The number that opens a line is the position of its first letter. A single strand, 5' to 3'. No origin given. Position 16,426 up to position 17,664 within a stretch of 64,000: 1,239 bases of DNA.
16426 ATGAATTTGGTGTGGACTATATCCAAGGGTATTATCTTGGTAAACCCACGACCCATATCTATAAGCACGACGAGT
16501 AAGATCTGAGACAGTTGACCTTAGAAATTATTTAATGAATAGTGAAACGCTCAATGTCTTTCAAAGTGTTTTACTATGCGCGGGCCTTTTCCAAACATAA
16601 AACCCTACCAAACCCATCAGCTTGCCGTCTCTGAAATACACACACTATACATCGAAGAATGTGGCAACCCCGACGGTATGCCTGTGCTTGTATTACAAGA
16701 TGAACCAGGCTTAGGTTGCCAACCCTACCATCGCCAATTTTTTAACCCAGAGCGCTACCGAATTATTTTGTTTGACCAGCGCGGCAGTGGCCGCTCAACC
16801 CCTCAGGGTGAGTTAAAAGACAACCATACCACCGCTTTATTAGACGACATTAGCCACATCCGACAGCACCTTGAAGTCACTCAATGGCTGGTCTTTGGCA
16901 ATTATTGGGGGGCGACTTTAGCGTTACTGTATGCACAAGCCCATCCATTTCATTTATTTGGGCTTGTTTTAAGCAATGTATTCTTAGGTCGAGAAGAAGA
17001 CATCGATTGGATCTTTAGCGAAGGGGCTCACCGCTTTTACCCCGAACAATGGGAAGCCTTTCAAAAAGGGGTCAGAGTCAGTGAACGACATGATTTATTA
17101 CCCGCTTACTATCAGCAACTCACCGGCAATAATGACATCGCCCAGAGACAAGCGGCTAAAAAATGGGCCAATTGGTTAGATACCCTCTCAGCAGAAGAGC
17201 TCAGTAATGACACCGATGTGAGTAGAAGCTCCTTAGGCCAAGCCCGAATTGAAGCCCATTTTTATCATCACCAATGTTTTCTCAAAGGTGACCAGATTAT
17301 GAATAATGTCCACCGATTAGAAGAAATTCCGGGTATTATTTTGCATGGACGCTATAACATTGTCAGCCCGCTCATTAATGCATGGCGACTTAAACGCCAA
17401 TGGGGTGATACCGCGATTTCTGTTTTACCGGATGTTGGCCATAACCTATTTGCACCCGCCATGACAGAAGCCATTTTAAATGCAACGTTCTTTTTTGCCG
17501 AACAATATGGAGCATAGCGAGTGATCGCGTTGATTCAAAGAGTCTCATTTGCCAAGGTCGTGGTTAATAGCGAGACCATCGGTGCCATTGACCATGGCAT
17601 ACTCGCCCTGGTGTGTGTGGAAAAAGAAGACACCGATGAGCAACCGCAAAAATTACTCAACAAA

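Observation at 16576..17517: Full-length proline iminopeptidase pseudoenzyme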

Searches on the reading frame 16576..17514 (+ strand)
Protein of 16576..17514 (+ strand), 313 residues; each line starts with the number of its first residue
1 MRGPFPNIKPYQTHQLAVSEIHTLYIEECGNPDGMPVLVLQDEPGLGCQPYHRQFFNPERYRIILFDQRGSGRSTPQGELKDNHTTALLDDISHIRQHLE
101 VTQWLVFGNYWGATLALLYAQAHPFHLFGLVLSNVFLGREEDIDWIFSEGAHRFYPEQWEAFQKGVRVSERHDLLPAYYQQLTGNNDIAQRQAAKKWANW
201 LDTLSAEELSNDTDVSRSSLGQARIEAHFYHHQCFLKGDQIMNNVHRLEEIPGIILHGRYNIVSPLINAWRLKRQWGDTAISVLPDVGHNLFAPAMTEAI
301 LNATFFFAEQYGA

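Call 3: search_protein_families(library=pfam, proteins=[window:16576-17514:+], max_evalue=0.01)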
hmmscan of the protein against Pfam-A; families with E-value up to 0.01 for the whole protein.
window:16576-17514:+ (313 aa): 3 families
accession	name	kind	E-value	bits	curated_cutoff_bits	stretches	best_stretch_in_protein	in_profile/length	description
PF00561.26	Abhydrolase_1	-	2.4e-17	63.8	25.8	1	58-292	25-241/245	alpha/beta hydrolase fold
PF12146.15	Hydrolase_4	-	1.7e-08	34.5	27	1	59-291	30-234/239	Serine aminopeptidase, S33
PF03096.20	Ndr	-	0.00041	19.6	23.3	1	87-147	84-144/283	Ndr family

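Call 4: search_protein_families(library=ncbifam, proteins=[window:16576-17514:+], max_evalue=0.01)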
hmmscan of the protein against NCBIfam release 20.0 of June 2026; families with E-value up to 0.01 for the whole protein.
window:16576-17514:+ (313 aa): 14 families
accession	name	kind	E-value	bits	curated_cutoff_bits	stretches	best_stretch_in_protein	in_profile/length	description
TIGR01249.1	pro_imino_pep_1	equivalog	8.9e-91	304.2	259.75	1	9-303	2-302/307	prolyl aminopeptidase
TIGR01250.1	pro_imino_pep_2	subfamily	1e-13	51.5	167.65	1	14-265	5-246/288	proline iminopeptidase-family hydrolase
NF045945.1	ProImpepLactob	equivalog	1.7e-08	34.3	400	1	29-268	22-252/293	proline iminopeptidase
TIGR03611.1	RutD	equivalog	2.7e-07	30.2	238.5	1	58-140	37-118/258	pyrimidine utilization protein D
NF045948.1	ProImpepThrmp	equivalog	3.1e-07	30.1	500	1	36-134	27-127/291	proline iminopeptidase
NF002043.0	PRK00870.1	subfamily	2.6e-05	23.8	265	1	19-163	32-165/302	haloalkane dehalogenase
NF051488.1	bifunc_PcaDC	exception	4e-05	22.9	390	1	31-133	9-109/375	bifunctional 3-oxoadipate enol-lactonase/4-carboxymuconolactone decarboxylase PcaDC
NF052610.1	macro_16_ester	equivalog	6.3e-05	22.5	420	0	228-293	202-266/281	alpha/beta fold macrolide esterase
NF045632.1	hydroxlase_HsaD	equivalog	7.6e-05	21.8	400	1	13-132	13-134/290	4,5:9,10-diseco-3-hydroxy-5,9,17-trioxoandrosta-1(10),2-diene-4-oate hydrolase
TIGR02427.1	protocat_pcaD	equivalog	0.00051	19.5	255.85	1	29-134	7-111/251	3-oxoadipate enol-lactonase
TIGR03695.1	menH_SHCHC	equivalog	0.00075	19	208.55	1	59-138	27-107/252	2-succinyl-6-hydroxy-2,4-cyclohexadiene-1-carboxylate synthase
NF002873.0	PRK03204.1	equivalog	0.0019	17.6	466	1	4-140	7-139/286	haloalkane dehalogenase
NF041759.1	mac_hydro_EstT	equivalog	0.0039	16.4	450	0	223-292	194-262/278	macrolide hydrolase EstT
NF050089.1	i_nPHAscl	equivalog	0.0077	15.3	300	0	58-132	42-114/288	intracellular short-chain-length polyhydroxyalkanoate depolymerase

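Call 5: search_solved_structures(query=window:16576-17514:+, show_alignments=3)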
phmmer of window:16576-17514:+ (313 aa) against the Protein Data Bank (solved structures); distinct sequences matched with E-value up to 0.001: 17.
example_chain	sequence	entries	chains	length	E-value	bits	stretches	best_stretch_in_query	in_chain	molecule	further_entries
1azw_A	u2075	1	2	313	9.8e-85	287.8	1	1-308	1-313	PROLINE IMINOPEPTIDASE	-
1qtr_A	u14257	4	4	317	1.2e-72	248.1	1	1-308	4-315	PROLYL AMINOPEPTIDASE | Proline iminopeptidase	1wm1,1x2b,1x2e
5yhp_A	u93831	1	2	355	1.1e-71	244.9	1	4-308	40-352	Cold active proline iminopeptidase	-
5h3h_A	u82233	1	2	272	1.6e-05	27.5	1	23-124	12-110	Abhydrolase domain-containing protein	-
2yys_A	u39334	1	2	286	1.6e-05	27.5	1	23-124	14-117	Proline iminopeptidase-related protein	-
2e3j_A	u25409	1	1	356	2.3e-05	27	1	60-139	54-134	EPOXIDE HYDROLASE EPHB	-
2zjf_A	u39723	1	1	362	2.4e-05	26.9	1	60-139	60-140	Probable epoxide hydrolase ephB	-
5a62_A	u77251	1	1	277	3e-05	26.6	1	23-135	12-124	PUTATIVE ALPHA/BETA HYDROLASE FOLD PROTEIN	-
3hea_A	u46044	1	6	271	6.4e-05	25.5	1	25-133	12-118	Arylesterase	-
3hi4_A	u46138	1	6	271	6.4e-05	25.5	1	25-133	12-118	Arylesterase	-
7a6g_A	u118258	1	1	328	0.00013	24.5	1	33-135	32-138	Putative Proline iminopeptidase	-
3ia2_A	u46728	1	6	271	0.00025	23.6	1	49-133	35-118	Arylesterase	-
3t4u_A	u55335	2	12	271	0.00025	23.6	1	49-133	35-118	Arylesterase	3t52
1va4_A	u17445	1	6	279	0.00026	23.5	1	49-133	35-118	Arylesterase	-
8pi1_A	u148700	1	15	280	0.00026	23.5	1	49-133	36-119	Arylesterase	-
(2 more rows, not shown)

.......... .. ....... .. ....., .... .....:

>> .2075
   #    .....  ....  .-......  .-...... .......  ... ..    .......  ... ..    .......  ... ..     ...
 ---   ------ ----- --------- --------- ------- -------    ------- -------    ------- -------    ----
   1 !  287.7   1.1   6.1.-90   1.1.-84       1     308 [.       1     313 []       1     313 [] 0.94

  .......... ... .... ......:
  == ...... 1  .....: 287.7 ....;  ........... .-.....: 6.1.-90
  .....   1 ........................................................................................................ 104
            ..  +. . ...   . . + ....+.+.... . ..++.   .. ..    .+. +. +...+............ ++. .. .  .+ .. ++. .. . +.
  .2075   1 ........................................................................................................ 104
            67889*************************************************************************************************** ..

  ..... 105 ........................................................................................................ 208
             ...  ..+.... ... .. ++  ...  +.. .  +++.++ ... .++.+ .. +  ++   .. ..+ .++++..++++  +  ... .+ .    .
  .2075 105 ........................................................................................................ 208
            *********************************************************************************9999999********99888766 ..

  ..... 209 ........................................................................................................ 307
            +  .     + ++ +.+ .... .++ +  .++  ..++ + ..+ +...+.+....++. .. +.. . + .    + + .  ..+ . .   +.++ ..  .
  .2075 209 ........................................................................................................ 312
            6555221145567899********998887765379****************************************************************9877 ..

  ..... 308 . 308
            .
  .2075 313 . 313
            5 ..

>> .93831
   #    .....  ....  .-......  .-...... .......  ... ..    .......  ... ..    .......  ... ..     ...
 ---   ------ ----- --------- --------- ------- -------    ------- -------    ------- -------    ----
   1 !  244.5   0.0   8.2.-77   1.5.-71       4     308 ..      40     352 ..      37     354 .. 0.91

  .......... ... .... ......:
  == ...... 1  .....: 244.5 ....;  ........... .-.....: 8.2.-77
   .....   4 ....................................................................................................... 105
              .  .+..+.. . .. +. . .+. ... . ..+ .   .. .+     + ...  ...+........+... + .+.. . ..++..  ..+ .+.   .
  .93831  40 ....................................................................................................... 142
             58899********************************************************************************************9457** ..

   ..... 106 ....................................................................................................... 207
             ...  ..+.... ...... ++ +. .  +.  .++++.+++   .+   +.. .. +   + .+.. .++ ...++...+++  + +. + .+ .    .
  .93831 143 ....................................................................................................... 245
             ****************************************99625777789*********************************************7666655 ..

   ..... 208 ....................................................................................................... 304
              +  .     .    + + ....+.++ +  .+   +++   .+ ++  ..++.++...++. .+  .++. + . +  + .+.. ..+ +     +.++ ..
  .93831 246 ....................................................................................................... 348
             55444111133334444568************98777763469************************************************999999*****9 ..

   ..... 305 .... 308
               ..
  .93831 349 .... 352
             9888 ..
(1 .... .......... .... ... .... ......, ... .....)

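Call 7: find_homologous_proteins(query=window:16576-17514:+, max_evalue=1e-10)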
Query window:16576-17514:+ (313 aa): 7320 proteins with E <= 1e-10 among 8000 candidates; the best 120 are listed.
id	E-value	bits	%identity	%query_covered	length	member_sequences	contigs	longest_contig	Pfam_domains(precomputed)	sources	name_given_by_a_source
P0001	4.4e-216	734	99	100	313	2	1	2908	PF00561.27,PF12146.16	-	-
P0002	1.7e-129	450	59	100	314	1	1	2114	PF00561.27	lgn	-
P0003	7.9e-102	359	49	98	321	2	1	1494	PF12697.14,PF00561.27,PF12146.16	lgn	-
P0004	1.4e-100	355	47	98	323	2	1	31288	PF12697.14,PF03096.21,PF00561.27,PF12146.16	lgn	-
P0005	1.7e-100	354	48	97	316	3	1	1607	PF12697.14,PF00561.27,PF12146.16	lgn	-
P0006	3.5e-100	353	49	100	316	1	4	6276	PF12697.14,PF00561.27,PF12146.16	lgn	-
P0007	1.9e-99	351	47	98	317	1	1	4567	PF12697.14,PF00561.27,PF12146.16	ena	-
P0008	3.6e-99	350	47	98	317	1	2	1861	PF12697.14,PF00561.27,PF12146.16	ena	-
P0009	4.8e-99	350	48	99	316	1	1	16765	PF12697.14,PF00561.27,PF12146.16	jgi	-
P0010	5.0e-99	350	47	98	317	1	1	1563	PF12697.14,PF00561.27,PF12146.16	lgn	-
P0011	6.7e-99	349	49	99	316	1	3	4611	PF12697.14,PF00561.27,PF12146.16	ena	-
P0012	7.1e-99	349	46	99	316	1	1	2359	PF12697.14,PF00561.27,PF12146.16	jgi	jgi:proline iminopeptidase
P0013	7.1e-99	349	48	96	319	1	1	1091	PF12697.14,PF00561.27,PF12146.16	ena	-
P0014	8.2e-99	349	46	98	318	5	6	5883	PF12697.14,PF00561.27,PF12146.16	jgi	jgi:proline iminopeptidase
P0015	1.3e-98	348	46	98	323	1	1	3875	PF12697.14,PF00561.27,PF12146.16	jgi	-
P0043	9.8e-97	342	45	98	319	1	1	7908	PF00561.27,PF12146.16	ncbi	-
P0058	2.3e-96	341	47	100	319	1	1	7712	PF12697.14,PF03096.21,PF00561.27,PF12146.16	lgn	-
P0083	1.0e-95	339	47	97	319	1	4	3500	PF12697.14,PF00561.27,PF12146.16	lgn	-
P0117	3.9e-95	337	46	97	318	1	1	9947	PF12697.14,PF03096.21,PF00561.27,PF12146.16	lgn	-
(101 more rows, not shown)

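Call 10: find_related_loci(query=window:16576-17514:+, collection=genome_contigs, flank=6000)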
Query window:16576-17514:+ (313 aa) in genome_contigs; peptide patterns used: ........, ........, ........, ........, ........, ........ (x = any residue, [..] = any of these).
63 stretches matched a pattern; 25 encode a relative of the query (tblastn E <= 1e-3); 25 distinct loci.
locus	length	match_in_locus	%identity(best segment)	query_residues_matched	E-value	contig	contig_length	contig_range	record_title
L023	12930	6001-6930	45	5-310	1e-93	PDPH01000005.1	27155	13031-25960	MAG: Proteobacteria bacterium isolate DOLZORAL124_45_7 DolZOral124_scaffold_2548, whole genome shotgun sequence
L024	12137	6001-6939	45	2-309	2e-89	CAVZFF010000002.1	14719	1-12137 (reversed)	MAG: uncultured Gammaproteobacteria bacterium isolate MFD05580.bin.1.149 genome assembly, contig: contig_14753, whole ge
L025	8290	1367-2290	43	5-310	8e-85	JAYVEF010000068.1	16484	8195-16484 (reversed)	MAG: Burkholderiales bacterium isolate GL34_UP_metabinner_16_sub GL34_UP_metabinner_16_sub_67, whole genome shotgun sequ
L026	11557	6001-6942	40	5-307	2e-81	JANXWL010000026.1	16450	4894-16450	MAG: Methylotenera sp. isolate GL140_1_metabat_77 GL140_1_k141_1635994, whole genome shotgun sequence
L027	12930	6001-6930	43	5-312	1e-80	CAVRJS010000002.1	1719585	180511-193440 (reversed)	MAG: uncultured beta proteobacterium isolate MFD05674.bin.1.115 genome assembly, contig: contig_33166, whole genome shot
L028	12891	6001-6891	42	8-301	5e-80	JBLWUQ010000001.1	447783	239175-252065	MAG: Maritimibacter sp. isolate EA11-01 A11.012.metabat.1RE.5K@1, whole genome shotgun sequence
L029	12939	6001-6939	41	1-311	2e-80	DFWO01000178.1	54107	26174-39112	MAG TPA_asm: Methylococcaceae bacterium UBA4132 UBA4132_contig_3699, whole genome shotgun sequence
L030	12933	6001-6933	42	1-309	4e-80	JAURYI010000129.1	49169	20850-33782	MAG: Methylococcales bacterium isolate E2_concoct.bin.53 E2_k141_131263, whole genome shotgun sequence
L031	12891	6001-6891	42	8-301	5e-79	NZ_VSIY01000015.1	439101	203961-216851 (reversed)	Maritimibacter fusiformis strain HY14 15, whole genome shotgun sequence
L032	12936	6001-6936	40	3-309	1e-78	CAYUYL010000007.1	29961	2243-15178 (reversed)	MAG TPA_asm: uncultured Filomicrobium sp. isolate SRP114822_co5_51 genome assembly, contig: NODE_174_length_29961_cov_20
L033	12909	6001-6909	42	5-304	2e-78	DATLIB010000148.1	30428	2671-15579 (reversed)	MAG TPA_asm: Noviherbaspirillum sp. isolate SMAG_U13656 k141_1549610, whole genome shotgun sequence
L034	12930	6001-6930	40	1-308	4e-78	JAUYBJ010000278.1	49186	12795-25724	MAG: Methylococcales bacterium isolate C19_metabat.bin.15 C19_k141_10904, whole genome shotgun sequence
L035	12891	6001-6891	39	6-303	9e-78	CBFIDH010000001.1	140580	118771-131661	MAG: Candidatus Puniceispirillales bacterium isolate Co_bin_449_indper genome assembly, contig: Co_bin_449_indper_c1, wh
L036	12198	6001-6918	39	5-304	1e-75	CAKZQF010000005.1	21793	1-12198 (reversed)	MAG TPA_asm: uncultured Gammaproteobacteria bacterium isolate ERR2094174_bin.37_CONCOCT_v1.1_MAG genome assembly, contig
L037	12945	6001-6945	39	1-310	3e-73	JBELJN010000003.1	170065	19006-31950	MAG: Halieaceae bacterium isolate REMEI136_ass_metaspades_bin.18.clean NODE_33_length_170065_cov_37.646944, whole genome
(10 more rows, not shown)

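Call 11: find_encoding_contigs(protein=P0002, flank=5000)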
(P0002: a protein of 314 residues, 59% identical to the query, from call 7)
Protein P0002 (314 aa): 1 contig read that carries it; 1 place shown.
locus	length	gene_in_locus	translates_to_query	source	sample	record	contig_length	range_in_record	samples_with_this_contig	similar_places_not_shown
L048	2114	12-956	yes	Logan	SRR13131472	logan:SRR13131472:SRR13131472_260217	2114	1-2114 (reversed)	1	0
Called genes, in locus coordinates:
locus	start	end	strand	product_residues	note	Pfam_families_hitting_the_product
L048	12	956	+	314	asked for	PF00561:Abhydrolase_1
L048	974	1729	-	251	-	-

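Call 12: find_encoding_contigs(protein=P0001, flank=5000)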
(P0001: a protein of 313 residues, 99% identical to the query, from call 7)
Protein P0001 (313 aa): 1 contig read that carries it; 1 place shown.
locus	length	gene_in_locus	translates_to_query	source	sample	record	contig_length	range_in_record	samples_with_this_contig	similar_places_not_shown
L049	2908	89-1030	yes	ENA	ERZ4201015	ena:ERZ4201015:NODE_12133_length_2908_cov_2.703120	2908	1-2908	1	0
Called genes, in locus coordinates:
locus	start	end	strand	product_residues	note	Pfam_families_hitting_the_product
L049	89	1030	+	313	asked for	PF00561:Abhydrolase_1, PF12146:Hydrolase_4 (weak)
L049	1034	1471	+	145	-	PF02580:Tyr_Deacylase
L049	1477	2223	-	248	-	-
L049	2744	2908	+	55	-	?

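Call 27: search_protein_representatives(alignment_id=A2)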
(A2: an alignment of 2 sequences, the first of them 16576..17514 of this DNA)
Query: 2 sequences, 315 profile positions. Proteins with E-value up to 0.001 (for the whole library): 8389; up to 1e-10: 3975; up to 1e-30: 1306. The best 150 are listed.
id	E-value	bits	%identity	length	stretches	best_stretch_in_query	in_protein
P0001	1.6e-198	674.6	-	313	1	1-313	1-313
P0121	6.2e-91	321.1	-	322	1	1-310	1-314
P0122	2.6e-89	315.7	-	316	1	1-303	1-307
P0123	7.8e-85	301.0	-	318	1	1-310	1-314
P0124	6.1e-84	298.1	-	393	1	2-307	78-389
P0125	7.2e-81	288.0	-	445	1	4-311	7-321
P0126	1.1e-78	280.9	-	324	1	1-309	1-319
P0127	2.3e-78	279.7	-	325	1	2-306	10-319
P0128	3.4e-78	279.2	-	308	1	17-310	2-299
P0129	8.3e-78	277.9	-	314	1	1-303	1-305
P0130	1.5e-77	277.1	-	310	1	1-308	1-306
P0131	1.5e-77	277.1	-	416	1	3-308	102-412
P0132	5.7e-77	275.2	-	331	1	3-310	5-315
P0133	2.5e-76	273.1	-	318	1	3-304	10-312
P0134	9.2e-76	271.2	-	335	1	4-309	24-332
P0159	5.8e-70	252.2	-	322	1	1-309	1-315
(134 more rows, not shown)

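Call 32: find_encoding_contigs(protein=P0043, flank=4000, max_places=3)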
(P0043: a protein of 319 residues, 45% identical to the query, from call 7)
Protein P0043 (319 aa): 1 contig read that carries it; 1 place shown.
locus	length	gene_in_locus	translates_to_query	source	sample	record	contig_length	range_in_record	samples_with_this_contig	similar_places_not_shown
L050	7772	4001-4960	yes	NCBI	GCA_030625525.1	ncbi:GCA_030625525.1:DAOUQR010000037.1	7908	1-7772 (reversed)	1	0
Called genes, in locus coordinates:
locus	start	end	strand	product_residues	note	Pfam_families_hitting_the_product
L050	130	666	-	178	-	PF07670:Gate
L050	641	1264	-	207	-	PF07670:Gate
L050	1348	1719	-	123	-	-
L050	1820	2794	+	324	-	PF07313:AmiA-like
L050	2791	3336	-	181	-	-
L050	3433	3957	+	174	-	-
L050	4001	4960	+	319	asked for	PF00561:Abhydrolase_1, PF12146:Hydrolase_4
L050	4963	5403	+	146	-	PF02580:Tyr_Deacylase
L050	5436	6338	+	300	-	PF04333:MlaA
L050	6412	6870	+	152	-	PF00588:SpoU_methylase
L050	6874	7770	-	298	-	?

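Call 33: find_encoding_contigs(protein=P0058, flank=4000, max_places=3)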
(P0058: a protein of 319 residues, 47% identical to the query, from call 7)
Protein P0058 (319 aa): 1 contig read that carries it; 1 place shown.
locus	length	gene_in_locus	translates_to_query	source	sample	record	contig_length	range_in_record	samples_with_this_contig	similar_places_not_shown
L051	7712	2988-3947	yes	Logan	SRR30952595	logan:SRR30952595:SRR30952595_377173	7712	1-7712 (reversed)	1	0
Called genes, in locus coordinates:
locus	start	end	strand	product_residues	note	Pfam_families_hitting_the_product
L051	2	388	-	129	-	?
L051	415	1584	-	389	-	PF05150:Legionella_OMP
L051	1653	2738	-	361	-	PF05150:Legionella_OMP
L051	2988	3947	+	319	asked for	PF00561:Abhydrolase_1, PF12697:Abhydrolase_6, PF12146:Hydrolase_4, PF03096:Ndr (weak)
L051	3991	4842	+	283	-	PF04333:MlaA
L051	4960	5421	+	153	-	PF00588:SpoU_methylase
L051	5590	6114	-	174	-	PF02556:SecB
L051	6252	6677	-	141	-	PF00581:Rhodanese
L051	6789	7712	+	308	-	?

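Call 35: find_related_loci(query=A2, collection=metagenome_contigs, flank=5000)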
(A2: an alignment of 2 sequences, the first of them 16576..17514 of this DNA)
Query A2 (313 aa) in metagenome_contigs; peptide patterns used: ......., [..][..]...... (x = any residue, [..] = any of these).
127 stretches matched a pattern; 7 encode a relative of the query (tblastn E <= 1e-3); 7 distinct loci.
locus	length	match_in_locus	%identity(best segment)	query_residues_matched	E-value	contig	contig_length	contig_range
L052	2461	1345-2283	100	1-313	0e+0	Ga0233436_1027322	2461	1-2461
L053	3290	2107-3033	40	5-304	8e-72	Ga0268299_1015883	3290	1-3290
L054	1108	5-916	36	16-309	2e-66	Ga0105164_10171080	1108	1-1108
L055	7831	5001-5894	33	1-289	5e-53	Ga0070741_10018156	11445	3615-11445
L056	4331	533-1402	33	10-289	1e-48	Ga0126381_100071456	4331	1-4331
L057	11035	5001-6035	30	5-300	1e-42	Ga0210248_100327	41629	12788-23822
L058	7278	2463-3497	30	5-300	1e-42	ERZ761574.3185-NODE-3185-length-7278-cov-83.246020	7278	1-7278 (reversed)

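Call 50: predict_structure(alignment_id=A4)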
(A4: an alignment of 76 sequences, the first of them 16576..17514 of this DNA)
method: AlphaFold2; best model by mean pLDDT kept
length: 313 residues; sequences in the alignment: 76
mean_pLDDT: 94.1   pTM: 0.93
mean pLDDT of the five models: 94.1, 93.1, 92.9, 92.2, 91.8
residues with pLDDT >= 90: 280; 70-90: 23; 50-70: 9; < 50: 1
segments of 3 or more residues with pLDDT < 50: none
pLDDT, mean of each block of 10 residues (from residue 1): 90 98 98 98 92 97 98 96 98 98 98 98 98 97 94 95 93 95 95 95 77 68 97 96 95 96 95 92 93 94 97 79
secondary structure, 60 per line:
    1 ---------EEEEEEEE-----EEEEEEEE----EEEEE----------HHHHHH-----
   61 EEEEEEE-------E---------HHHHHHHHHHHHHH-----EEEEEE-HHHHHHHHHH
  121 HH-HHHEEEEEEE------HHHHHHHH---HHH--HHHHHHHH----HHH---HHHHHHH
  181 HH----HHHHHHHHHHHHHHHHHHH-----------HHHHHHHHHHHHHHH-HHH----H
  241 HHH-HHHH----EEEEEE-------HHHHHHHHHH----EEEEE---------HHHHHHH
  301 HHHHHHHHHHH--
elements in order: E10-17 E23-30 E35-39 H50-55 E61-67 H85-98 E104-109 H111-122 E127-133 H140-147 H156-163 H174-182 H187-205 H217-231 H240-243 H245-248 E253-258 H266-275 E280-284 H294-311

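Call 54: fold_search(model_id=the predicted structure, library=pdb)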
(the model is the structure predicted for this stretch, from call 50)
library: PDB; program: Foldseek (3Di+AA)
matches with E <= 10: 1843; with E <= 0.001: 1608
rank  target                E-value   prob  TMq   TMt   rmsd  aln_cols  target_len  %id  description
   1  1azw_A                1.6e-35  1.00  0.95  0.95   1.5       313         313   42  PROLINE IMINOPEPTIDASE FROM XANTHOMONAS CAMPESTRIS PV. CITRI (released 1999-01-13)
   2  5yhp_B                1.9e-34  1.00  0.93  0.92   2.2       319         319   38  Proline iminopeptidase from Psychrophilic yeast glaciozyma antarctica (released 2017-10-25)
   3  5yhp_A                6.2e-34  1.00  0.93  0.91   2.1       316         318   38  Proline iminopeptidase from Psychrophilic yeast glaciozyma antarctica (released 2017-10-25)
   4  1wm1                  1.0e-33  1.00  0.95  0.95   1.6       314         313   39  Crystal Structure of Prolyl Aminopeptidase, Complex with Pro-TBODA (released 2004-07-20)
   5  1qtr                  1.0e-32  1.00  0.94  0.93   2.3       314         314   38  CRYSTAL STRUCTURE ANALYSIS OF THE PROLYL AMINOPEPTIDASE FROM SERRATIA MARCESCENS (released 1999-07-07)
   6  5a62                  2.4e-13  1.00  0.59  0.67   7.6       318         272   14  Hydrolytic potential of the ammonia-oxidizing Thaumarchaeon Nitrososphaera gargenis - crystal structure and activity pro (released 2016-07-06)
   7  5h3h_B                5.1e-13  1.00  0.57  0.65   8.1       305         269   18  Esterase (EaEST) from Exiguobacterium antarcticum (released 2017-01-11)
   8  8ynw_A                6.4e-13  1.00  0.56  0.58  10.2       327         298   16  S102A mutant of poly(3-hydroxybutyrate) depolymerase PhaZ from Bacillus thuringiensis (released 2024-12-11)
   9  4rnc_A                7.1e-13  1.00  0.58  0.64   9.2       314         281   17  Crystal structure of an esterase RhEst1 from Rhodococcus sp. ECU1013 (released 2015-10-28)
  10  2yys_A                8.8e-13  1.00  0.60  0.66   8.1       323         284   20  Crystal structure of the proline iminopeptidase-related protein TTHA1809 from Thermus thermophilus HB8 (released 2008-02-26)
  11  2yys_B                8.8e-13  1.00  0.59  0.65   8.3       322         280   21  Crystal structure of the proline iminopeptidase-related protein TTHA1809 from Thermus thermophilus HB8 (released 2008-02-26)
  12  1c4x                  1.1e-12  1.00  0.58  0.63   8.6       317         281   15  2-HYDROXY-6-OXO-6-PHENYLHEXA-2,4-DIENOATE HYDROLASE (BPHD) FROM RHODOCOCCUS SP. STRAIN RHA1 (released 1999-10-01)
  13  4b9a                  1.2e-12  1.00  0.59  0.61   6.9       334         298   17  Structure of a putative epoxide hydrolase from Pseudomonas aeruginosa. (released 2013-02-06)
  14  5h3h_A                1.3e-12  1.00  0.56  0.64   9.3       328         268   17  Esterase (EaEST) from Exiguobacterium antarcticum (released 2017-01-11)
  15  8ynv_A                1.5e-12  1.00  0.57  0.59  10.2       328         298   16  Poly(3-hydroxybutyrate) depolymerase PhaZ from Bacillus thuringiensis (released 2024-12-11)
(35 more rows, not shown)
